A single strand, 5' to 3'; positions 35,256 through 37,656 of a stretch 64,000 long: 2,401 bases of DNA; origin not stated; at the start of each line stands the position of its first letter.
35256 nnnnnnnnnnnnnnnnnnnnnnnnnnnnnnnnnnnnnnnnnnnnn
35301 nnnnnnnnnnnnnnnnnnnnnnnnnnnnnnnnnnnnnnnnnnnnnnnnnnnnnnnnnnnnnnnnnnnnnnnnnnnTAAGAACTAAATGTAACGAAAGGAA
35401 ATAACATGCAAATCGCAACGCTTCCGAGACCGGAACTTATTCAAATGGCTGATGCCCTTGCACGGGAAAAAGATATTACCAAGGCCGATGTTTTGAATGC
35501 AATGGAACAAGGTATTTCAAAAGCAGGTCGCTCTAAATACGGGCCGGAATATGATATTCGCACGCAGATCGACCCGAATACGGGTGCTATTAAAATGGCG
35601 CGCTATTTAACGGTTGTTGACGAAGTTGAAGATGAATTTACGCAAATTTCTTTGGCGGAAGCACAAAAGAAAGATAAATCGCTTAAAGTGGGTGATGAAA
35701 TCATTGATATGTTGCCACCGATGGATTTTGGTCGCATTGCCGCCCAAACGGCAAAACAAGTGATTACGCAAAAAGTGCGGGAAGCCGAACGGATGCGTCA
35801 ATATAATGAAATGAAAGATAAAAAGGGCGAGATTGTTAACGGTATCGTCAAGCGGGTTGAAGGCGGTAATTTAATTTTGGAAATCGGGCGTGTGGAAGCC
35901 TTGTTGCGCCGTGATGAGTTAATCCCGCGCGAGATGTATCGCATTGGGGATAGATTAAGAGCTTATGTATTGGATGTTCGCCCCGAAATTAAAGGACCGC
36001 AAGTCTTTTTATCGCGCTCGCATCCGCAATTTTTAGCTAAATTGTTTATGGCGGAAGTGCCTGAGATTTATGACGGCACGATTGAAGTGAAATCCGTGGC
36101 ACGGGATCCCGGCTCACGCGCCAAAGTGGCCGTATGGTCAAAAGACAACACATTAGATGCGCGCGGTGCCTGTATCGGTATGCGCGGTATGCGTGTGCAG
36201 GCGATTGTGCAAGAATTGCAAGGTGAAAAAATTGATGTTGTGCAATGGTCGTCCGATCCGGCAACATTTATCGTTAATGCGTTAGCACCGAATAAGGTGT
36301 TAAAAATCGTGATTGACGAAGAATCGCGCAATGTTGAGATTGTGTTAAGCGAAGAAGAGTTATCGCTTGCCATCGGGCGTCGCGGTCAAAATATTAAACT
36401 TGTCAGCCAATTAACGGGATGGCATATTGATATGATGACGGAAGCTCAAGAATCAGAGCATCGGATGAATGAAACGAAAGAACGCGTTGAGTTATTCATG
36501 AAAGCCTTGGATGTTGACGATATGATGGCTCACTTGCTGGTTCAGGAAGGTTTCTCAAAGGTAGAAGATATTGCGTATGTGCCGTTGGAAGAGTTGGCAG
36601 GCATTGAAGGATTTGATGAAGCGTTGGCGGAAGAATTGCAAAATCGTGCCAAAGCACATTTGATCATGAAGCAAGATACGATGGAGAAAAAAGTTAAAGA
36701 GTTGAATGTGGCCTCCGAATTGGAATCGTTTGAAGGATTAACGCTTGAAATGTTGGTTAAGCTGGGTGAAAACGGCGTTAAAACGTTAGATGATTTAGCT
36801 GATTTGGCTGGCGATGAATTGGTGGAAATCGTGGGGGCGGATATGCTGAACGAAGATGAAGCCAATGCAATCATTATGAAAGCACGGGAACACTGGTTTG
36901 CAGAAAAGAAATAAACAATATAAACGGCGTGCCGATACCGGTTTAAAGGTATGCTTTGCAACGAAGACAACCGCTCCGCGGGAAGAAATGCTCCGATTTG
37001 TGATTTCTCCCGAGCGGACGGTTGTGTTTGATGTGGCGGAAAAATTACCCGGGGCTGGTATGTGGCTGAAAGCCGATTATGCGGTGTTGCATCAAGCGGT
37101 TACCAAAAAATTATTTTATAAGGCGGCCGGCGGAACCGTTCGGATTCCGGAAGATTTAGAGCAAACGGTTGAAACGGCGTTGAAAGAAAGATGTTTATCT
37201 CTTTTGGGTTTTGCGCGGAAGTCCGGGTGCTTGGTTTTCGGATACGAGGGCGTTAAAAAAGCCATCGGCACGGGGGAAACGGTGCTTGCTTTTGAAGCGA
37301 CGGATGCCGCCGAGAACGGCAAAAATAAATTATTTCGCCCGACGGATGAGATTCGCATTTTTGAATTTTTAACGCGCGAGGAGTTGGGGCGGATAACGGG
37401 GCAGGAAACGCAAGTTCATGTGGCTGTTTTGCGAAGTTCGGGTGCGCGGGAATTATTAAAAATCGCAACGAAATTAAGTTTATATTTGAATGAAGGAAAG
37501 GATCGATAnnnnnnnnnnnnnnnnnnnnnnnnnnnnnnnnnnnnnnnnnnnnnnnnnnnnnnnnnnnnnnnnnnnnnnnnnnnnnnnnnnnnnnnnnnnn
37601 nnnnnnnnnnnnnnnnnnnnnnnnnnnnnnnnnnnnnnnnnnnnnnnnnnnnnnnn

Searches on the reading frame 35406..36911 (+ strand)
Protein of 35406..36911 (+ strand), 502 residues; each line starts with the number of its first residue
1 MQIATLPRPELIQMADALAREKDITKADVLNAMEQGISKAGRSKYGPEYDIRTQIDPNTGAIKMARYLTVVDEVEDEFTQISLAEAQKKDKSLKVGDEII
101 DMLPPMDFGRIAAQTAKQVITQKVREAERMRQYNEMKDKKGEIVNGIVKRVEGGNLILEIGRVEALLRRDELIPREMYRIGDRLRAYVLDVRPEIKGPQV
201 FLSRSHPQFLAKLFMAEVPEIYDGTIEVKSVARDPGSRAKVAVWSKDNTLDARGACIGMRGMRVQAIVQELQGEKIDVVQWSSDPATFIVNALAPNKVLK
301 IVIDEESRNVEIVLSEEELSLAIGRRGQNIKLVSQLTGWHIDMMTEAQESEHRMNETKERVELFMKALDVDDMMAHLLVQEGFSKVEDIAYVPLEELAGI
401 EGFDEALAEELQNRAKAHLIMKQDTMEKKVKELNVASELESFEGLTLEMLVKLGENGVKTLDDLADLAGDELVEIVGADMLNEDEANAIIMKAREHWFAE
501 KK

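Call 65: search_protein_families(library=pfam, proteins=[window:35406-36911:+], max_evalue=0.0001)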
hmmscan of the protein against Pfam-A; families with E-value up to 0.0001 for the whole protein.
window:35406-36911:+ (502 aa): 6 families
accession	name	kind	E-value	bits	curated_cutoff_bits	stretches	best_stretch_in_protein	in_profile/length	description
PF08529.16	NusA_N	-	3.4e-37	127.8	23.8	1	10-129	1-118/119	NusA N-terminal domain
PF13184.12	KH_5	-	1e-27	96.5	27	1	235-303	1-69/69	NusA-like KH domain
PF00575.29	S1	-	3.4e-09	37.4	22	1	137-199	1-70/74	S1 RNA binding domain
PF14520.12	HHH_5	-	5.1e-09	36.9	27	0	437-495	2-57/57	Helix-hairpin-helix domain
PF07650.23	KH_2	-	8.6e-05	22.7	22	0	298-337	15-54/78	KH domain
PF00013.35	KH_1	-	8.8e-05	22.6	21.5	0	312-349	4-42/66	KH domain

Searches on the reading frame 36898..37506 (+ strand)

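Call 65: search_protein_families(library=pfam, proteins=[window:36898-37506:+], max_evalue=0.0001)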
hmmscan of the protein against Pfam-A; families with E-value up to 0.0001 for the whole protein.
window:36898-37506:+ (203 aa): 2 families
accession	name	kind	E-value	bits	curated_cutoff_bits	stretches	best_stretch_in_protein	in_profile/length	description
PF04296.18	YlxR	-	1e-15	57.8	26.9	1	19-92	3-74/75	Protein of unknown function (DUF448)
PF01248.31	Ribosomal_L7Ae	-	9.8e-05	22.4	22.1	0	100-180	4-87/95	Ribosomal protein L7Ae/L30e/S12e/Gadd45 family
